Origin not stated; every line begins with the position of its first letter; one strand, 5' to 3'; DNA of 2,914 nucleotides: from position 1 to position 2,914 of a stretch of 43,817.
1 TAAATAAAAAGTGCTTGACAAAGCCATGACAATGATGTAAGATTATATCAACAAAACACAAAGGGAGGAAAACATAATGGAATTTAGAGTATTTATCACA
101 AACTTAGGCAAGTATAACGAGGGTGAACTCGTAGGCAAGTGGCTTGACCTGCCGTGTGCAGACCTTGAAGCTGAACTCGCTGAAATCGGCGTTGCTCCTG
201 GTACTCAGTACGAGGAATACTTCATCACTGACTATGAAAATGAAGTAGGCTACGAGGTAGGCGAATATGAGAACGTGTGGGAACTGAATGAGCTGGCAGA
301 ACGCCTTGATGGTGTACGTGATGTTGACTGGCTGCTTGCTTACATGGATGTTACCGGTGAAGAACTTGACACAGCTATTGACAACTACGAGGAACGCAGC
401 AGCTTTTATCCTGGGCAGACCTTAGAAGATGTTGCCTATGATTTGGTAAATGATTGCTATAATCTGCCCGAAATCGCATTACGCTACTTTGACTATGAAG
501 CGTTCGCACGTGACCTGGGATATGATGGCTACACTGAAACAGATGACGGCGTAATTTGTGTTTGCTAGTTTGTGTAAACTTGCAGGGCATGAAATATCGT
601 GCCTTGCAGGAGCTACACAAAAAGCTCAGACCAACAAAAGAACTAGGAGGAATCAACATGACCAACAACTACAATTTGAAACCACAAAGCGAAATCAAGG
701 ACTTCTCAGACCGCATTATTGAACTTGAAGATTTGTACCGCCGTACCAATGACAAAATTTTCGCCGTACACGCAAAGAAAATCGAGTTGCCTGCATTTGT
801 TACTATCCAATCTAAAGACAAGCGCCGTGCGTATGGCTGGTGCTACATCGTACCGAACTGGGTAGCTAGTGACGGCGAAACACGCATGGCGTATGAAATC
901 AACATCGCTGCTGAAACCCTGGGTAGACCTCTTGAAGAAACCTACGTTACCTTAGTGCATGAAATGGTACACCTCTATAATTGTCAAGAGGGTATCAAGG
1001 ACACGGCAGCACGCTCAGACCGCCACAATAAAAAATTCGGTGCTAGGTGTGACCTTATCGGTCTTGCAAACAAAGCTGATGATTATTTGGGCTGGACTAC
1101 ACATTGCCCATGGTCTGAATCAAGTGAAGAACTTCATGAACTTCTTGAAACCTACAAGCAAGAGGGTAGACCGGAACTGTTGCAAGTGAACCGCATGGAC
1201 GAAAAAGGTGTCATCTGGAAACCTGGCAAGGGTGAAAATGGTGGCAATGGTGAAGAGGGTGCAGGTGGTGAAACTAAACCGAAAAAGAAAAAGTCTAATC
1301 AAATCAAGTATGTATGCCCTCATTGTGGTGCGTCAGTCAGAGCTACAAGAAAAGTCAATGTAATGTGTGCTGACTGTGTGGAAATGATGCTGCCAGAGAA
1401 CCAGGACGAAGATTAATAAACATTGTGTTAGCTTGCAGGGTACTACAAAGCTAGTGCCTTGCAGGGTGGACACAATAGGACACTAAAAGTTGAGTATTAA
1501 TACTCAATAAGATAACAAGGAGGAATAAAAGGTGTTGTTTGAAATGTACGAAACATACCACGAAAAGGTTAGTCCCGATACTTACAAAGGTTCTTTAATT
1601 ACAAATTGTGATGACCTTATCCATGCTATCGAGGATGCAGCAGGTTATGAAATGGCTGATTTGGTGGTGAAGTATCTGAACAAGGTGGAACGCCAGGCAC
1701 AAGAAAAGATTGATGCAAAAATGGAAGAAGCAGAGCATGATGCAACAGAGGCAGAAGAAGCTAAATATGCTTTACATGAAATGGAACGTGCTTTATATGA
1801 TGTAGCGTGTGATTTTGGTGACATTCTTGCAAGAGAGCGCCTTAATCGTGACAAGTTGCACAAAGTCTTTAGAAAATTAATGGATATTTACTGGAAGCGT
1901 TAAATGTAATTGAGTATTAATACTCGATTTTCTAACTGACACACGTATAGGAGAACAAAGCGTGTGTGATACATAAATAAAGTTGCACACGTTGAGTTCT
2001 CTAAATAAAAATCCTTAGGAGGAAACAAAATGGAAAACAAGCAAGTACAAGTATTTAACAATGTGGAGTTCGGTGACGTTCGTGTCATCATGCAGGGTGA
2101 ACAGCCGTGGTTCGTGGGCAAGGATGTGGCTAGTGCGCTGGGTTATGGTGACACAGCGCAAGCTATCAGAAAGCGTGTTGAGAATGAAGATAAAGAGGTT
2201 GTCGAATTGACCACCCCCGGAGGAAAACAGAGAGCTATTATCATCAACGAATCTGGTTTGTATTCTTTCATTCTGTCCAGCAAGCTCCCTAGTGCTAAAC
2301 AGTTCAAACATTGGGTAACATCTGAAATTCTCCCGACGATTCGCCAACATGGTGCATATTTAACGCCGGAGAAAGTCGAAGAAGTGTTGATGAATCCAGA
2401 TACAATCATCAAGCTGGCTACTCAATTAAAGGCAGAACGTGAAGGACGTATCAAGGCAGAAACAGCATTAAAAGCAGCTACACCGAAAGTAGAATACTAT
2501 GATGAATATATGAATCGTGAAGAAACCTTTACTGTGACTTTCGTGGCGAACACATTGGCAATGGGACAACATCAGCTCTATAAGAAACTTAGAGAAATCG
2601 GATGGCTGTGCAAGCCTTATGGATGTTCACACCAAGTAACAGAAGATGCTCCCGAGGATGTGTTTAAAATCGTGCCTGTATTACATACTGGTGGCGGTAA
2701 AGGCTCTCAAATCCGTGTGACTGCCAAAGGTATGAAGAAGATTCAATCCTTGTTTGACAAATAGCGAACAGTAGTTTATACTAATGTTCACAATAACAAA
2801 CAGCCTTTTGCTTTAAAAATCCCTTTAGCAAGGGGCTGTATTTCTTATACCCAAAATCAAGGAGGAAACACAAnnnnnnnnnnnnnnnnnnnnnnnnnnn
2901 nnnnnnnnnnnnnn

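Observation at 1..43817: Complete T7-like genome carrying an integrase/excisionase/attP module (temperate autographivirus-type phage)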

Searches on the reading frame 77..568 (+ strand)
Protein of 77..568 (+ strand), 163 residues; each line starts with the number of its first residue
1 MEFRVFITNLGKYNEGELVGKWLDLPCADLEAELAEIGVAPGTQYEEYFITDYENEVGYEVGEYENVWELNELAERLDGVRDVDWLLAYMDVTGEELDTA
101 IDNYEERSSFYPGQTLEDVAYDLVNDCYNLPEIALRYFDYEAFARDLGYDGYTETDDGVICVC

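Call 6: search_protein_families(library=pfam, proteins=[window:77-568:+], max_evalue=0.01)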
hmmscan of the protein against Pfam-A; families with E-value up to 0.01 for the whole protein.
window:77-568:+ (163 aa): 1 family
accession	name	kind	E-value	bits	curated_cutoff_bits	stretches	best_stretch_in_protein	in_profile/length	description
PF07275.16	ArdA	-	3.8e-34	119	27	1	5-160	1-154/155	Antirestriction protein (ArdA)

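Call 7: search_protein_families(library=phrogs, proteins=[window:77-568:+], max_evalue=0.01)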
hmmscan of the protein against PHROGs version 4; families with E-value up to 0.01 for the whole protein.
window:77-568:+ (163 aa): 1 family
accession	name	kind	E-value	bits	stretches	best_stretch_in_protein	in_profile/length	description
phrog_2059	-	moron, auxiliary metabolic gene and host takeover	2e-33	117.2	1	2-154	2-167/181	anti-restriction protein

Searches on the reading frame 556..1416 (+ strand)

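Call 6: search_protein_families(library=pfam, proteins=[window:556-1416:+], max_evalue=0.01)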
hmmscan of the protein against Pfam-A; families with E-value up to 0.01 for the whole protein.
window:556-1416:+ (286 aa): 1 family
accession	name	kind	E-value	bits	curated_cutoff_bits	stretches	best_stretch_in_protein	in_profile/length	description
PF10263.15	SprT-like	-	2.8e-06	27.6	25.6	1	58-169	2-96/108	SprT-like family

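Call 7: search_protein_families(library=phrogs, proteins=[window:556-1416:+], max_evalue=0.01)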
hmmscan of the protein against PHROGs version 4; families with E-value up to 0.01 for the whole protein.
window:556-1416:+ (286 aa): 1 family
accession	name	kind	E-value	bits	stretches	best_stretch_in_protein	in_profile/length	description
phrog_6361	-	unknown function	2.8e-24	86.9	1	57-278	19-199/203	-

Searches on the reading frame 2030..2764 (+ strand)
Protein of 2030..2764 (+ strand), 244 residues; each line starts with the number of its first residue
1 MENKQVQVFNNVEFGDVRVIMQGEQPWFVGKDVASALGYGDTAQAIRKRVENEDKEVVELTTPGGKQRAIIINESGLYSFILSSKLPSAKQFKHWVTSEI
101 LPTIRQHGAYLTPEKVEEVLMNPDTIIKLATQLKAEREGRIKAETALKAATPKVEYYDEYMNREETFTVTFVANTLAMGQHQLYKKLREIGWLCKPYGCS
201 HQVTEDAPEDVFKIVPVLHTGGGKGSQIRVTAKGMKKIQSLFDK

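Call 6: search_protein_families(library=pfam, proteins=[window:2030-2764:+], max_evalue=0.01)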
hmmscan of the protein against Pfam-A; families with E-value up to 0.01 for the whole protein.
window:2030-2764:+ (244 aa): 2 families
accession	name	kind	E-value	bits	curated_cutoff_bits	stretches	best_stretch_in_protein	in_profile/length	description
PF02498.22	Bro-N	-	2e-26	92.8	25.6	1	17-102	2-96/96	BRO family, N-terminal domain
PF03374.19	ANT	-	1.9e-13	51.2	25.3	1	145-243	2-106/108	Phage antirepressor protein KilAC domain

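Call 7: search_protein_families(library=phrogs, proteins=[window:2030-2764:+], max_evalue=0.01)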
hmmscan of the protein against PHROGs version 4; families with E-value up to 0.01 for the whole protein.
window:2030-2764:+ (244 aa): 15 families
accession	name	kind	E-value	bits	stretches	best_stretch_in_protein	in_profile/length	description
phrog_130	-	transcription regulation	3.6e-69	235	1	2-242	156-408/480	anti-repressor Ant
phrog_2899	-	transcription regulation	3.9e-45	155.5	1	4-163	5-168/263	anti-repressor Ant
phrog_7940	-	unknown function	3e-42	145.9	1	5-132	3-134/252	-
phrog_463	-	transcription regulation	1.6e-40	140.2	1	4-140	3-140/250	anti-repressor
phrog_2593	-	transcription regulation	2.1e-33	117.1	1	3-163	16-190/255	anti-repressor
phrog_245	-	transcription regulation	8.9e-28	98.7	1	8-149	45-179/319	anti-repressor Ant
phrog_2977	-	transcription regulation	3.9e-26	92.6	1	2-87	60-148/150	anti-repressor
phrog_2011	-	transcription regulation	4.7e-26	93.1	1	8-121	3-127/275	anti-repressor Ant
phrog_5060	-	transcription regulation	5.2e-26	93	1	5-136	8-143/224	anti-repressor Ant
phrog_9976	-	transcription regulation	5.4e-23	82.8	1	8-108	5-102/188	anti-repressor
phrog_25722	-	unknown function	3.9e-21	76.4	1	18-114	17-112/150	-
phrog_63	-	transcription regulation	2.5e-10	41.3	1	115-197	217-306/431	anti-repressor Ant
phrog_373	-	transcription regulation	1.8e-07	31.8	1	6-122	79-208/373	anti-repressor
phrog_7347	-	unknown function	0.00096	20.4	1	71-120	8-56/78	-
phrog_34000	-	unknown function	0.0023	18.7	0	6-49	14-58/194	-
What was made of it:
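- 2030..2764 (+): Bro-N/KilAC antirepressor-type protein (Ant). Calls 6, 7.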

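Call 64: search_protein_families(library=ncbifam, proteins=[window:2030-2764:+], max_evalue=0.01)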
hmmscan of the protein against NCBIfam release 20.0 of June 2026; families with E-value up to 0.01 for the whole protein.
window:2030-2764:+ (244 aa): 0 families
